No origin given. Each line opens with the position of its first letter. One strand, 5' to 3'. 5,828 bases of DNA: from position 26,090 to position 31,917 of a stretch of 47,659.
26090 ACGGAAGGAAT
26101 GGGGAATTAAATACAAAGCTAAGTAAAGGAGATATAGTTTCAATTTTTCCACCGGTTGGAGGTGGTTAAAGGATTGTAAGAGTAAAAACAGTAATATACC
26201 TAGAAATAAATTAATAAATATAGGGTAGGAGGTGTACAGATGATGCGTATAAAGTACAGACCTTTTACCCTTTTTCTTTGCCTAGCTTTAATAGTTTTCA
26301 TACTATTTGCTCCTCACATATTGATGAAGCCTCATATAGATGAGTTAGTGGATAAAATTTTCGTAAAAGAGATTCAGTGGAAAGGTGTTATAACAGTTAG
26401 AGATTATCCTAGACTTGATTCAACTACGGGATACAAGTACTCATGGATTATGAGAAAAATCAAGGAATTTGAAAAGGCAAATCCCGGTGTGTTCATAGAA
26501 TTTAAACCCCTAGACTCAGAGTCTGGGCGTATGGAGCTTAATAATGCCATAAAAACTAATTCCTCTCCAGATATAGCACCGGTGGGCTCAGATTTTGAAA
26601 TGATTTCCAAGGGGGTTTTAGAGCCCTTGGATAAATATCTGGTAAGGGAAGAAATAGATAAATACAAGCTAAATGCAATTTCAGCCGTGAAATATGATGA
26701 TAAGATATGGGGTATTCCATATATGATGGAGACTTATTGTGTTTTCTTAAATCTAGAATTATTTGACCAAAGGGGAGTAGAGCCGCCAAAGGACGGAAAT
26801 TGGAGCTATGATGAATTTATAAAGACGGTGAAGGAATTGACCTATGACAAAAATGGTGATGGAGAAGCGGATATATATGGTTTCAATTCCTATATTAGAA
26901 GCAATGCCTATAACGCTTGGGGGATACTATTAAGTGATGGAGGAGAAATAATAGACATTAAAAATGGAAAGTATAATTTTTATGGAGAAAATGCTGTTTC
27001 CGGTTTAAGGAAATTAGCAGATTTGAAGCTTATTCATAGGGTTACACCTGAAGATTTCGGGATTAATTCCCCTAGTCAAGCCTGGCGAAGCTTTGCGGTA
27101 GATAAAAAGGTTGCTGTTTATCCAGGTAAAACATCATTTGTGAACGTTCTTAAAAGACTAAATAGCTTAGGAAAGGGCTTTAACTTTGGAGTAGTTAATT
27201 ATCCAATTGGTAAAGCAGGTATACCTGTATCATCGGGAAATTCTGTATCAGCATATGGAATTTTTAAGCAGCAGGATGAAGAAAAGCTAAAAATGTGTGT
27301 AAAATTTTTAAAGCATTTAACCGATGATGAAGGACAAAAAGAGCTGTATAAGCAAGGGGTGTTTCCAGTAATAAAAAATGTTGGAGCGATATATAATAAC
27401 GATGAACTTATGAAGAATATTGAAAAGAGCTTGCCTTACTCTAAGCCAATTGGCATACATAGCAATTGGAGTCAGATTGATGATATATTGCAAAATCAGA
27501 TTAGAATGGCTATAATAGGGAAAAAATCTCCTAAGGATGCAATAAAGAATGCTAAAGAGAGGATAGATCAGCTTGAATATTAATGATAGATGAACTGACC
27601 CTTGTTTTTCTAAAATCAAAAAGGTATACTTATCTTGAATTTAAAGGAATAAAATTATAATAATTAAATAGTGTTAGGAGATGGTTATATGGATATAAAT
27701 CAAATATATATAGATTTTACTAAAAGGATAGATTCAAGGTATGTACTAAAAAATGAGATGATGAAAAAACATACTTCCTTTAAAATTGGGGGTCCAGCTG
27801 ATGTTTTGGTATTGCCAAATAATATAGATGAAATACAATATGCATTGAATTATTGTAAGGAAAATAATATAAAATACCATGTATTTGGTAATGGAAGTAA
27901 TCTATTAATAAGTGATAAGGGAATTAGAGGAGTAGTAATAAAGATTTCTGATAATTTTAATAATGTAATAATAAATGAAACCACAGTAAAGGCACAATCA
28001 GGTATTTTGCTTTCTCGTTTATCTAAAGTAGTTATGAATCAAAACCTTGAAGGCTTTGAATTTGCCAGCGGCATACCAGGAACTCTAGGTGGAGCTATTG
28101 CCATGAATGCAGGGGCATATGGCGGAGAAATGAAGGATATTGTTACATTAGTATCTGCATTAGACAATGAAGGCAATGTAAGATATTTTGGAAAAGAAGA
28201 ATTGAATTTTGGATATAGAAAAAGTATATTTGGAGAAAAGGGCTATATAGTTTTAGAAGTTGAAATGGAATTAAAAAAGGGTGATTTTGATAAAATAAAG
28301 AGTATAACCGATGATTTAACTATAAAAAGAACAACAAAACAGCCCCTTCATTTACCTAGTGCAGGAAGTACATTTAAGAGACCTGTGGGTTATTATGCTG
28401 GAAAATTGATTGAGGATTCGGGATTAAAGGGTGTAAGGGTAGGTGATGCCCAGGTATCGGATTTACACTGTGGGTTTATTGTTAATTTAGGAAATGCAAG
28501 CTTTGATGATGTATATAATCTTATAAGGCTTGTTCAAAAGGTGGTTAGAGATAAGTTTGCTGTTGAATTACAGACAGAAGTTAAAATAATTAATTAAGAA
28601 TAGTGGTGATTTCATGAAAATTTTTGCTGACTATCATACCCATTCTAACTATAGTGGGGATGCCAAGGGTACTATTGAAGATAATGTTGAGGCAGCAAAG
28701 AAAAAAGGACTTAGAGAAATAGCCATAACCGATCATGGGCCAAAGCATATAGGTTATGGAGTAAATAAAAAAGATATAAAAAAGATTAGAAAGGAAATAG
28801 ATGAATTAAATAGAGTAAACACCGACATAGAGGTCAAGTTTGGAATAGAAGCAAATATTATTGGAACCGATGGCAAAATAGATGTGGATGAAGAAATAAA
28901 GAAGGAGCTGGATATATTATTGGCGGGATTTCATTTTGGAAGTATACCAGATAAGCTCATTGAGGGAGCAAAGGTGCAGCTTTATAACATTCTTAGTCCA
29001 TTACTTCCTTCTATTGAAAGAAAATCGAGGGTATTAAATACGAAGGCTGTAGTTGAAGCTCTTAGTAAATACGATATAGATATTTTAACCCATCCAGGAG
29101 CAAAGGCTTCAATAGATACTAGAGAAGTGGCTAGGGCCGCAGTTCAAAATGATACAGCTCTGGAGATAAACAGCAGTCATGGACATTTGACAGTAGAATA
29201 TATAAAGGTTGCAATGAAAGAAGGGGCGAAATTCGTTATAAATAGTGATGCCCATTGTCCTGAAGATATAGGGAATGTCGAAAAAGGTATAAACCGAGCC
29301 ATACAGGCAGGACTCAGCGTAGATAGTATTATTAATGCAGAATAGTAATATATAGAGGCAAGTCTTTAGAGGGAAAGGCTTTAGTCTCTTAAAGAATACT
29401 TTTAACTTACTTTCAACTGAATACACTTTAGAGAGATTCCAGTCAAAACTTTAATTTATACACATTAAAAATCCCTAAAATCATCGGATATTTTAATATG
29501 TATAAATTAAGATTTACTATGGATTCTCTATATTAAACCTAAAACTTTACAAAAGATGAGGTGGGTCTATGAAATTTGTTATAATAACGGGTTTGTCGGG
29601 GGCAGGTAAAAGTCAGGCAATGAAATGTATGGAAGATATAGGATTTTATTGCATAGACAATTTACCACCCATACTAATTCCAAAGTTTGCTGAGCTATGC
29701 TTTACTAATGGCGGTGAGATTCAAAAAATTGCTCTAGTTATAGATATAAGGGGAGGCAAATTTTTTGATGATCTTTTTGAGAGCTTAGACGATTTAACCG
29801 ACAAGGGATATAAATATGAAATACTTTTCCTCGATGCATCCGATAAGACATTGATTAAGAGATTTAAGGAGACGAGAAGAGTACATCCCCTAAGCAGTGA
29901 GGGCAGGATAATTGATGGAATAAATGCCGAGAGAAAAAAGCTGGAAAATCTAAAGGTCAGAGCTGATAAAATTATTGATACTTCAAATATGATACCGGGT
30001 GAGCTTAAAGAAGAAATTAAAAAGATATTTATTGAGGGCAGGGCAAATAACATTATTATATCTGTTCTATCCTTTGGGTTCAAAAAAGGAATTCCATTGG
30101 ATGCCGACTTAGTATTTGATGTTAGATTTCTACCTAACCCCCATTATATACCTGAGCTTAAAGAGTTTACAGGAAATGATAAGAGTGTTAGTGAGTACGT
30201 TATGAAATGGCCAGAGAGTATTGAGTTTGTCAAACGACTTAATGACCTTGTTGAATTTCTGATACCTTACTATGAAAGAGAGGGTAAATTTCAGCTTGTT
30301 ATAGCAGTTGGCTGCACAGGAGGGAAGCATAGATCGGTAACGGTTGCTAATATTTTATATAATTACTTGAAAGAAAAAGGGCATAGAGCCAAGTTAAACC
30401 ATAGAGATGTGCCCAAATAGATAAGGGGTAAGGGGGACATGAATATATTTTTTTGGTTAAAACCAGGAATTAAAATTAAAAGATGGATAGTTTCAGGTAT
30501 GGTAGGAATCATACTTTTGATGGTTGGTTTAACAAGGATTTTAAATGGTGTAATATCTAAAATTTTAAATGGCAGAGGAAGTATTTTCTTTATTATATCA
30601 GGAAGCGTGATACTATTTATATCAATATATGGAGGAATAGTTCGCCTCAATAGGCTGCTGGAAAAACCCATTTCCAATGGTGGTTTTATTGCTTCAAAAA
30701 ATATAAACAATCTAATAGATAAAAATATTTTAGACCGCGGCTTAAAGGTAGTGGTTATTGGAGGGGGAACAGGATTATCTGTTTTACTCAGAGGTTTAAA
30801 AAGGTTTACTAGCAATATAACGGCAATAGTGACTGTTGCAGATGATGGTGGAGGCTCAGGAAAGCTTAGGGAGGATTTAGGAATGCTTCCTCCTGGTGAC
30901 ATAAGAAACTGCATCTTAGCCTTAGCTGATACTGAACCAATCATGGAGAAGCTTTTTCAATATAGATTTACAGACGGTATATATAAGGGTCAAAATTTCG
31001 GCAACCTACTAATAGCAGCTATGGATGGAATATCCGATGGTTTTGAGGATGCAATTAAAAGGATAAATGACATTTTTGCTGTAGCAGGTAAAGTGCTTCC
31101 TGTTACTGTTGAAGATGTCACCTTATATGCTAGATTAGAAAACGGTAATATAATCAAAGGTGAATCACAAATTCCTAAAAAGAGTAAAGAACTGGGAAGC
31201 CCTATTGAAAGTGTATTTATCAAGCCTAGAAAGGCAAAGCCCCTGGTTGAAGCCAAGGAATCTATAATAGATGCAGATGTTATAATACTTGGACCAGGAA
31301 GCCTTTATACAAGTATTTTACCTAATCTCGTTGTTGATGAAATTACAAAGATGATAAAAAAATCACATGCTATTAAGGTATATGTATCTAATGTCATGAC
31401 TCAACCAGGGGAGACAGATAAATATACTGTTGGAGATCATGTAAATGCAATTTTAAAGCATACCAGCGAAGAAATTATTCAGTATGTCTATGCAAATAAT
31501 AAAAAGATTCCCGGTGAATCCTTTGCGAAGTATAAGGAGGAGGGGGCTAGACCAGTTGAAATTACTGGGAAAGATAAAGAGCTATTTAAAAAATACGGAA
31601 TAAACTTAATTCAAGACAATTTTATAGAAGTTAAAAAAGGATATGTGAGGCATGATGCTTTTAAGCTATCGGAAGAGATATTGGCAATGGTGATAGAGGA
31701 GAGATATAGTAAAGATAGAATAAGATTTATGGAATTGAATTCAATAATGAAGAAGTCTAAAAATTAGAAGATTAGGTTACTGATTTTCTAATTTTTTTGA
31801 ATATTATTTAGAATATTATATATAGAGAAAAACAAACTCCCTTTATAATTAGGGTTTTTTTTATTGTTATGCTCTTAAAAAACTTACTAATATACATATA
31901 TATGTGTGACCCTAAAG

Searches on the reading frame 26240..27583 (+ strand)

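Call 62: search_protein_families(library=pfam, max_evalue=0.00001, proteins=[window:26240-27583:+])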
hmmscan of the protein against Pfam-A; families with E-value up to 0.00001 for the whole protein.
window:26240-27583:+ (447 aa): 2 families
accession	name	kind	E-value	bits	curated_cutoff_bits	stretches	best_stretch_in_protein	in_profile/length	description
PF13416.11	SBP_bac_8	-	4.7e-24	86.1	27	1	74-388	3-274/279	Bacterial extracellular solute-binding protein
PF01547.30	SBP_bac_1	-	8e-23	82.3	26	1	67-367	7-307/307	Bacterial extracellular solute-binding protein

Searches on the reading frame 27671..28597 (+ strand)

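Call 62: search_protein_families(library=pfam, max_evalue=0.00001, proteins=[window:27671-28597:+])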
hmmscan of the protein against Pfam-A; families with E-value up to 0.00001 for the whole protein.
window:27671-28597:+ (308 aa): 2 families
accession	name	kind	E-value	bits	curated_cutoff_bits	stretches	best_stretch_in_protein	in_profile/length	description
PF02873.21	MurB_C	-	3.4e-36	123.8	27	1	209-307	2-99/99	UDP-N-acetylenolpyruvoylglucosamine reductase, C-terminal domain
PF01565.28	FAD_binding_4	-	1.3e-26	93.4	26.4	1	44-171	2-136/139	FAD binding domain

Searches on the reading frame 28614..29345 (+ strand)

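Call 62: search_protein_families(library=pfam, max_evalue=0.00001, proteins=[window:28614-29345:+])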
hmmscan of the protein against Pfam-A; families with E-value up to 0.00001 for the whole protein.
window:28614-29345:+ (243 aa): 1 family
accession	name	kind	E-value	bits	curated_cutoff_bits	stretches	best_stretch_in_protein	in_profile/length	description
PF02811.25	PHP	-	7.7e-16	59.3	26.4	1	6-108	1-94/164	PHP domain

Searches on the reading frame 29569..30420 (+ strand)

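Call 62: search_protein_families(library=pfam, max_evalue=0.00001, proteins=[window:29569-30420:+])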
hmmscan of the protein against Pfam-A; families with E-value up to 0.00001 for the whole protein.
window:29569-30420:+ (283 aa): 2 families
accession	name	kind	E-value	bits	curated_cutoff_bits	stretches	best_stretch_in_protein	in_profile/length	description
PF03668.21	RapZ-like_N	-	4.9e-54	182.8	25.4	1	1-155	1-155/158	RapZ-like N-terminal domain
PF22740.1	PapZ_C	-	5.7e-48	162.5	27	1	163-281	2-120/121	RapZ C-terminal domain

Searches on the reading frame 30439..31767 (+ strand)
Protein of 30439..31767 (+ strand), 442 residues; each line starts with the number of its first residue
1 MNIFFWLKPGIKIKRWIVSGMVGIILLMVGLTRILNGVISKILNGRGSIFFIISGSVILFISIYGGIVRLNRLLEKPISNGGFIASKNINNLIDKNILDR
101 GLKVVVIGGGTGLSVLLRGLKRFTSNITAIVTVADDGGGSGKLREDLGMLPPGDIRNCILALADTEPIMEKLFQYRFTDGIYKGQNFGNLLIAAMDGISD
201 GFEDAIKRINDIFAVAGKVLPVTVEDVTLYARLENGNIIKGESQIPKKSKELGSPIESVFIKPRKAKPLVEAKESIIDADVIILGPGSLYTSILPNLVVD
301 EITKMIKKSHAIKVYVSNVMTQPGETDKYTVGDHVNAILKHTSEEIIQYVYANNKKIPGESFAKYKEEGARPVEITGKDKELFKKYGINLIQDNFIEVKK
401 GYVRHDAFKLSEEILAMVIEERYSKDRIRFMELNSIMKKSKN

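Call 8: search_protein_families(library=pfam, proteins=[window:30439-31767:+])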
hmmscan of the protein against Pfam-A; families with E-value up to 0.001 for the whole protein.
window:30439-31767:+ (442 aa): 1 family
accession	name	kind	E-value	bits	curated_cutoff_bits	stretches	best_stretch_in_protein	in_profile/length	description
PF01933.23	CofD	-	3.6e-110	368.2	30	1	104-395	1-289/290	2-phospho-L-lactate transferase CofD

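Call 9: find_encoding_contigs(protein=window:30439-31767:+, flank=3000, max_places=6)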
Protein window:30439-31767:+ (442 aa): 1 contig read that carries it; 1 place shown.
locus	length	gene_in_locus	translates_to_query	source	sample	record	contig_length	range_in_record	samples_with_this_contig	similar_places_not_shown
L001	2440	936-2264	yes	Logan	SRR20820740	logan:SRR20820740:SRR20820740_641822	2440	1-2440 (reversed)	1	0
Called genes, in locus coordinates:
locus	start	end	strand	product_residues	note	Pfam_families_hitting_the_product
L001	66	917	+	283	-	PF03668:RapZ-like_N, PF22740:PapZ_C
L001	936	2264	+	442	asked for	PF01933:CofD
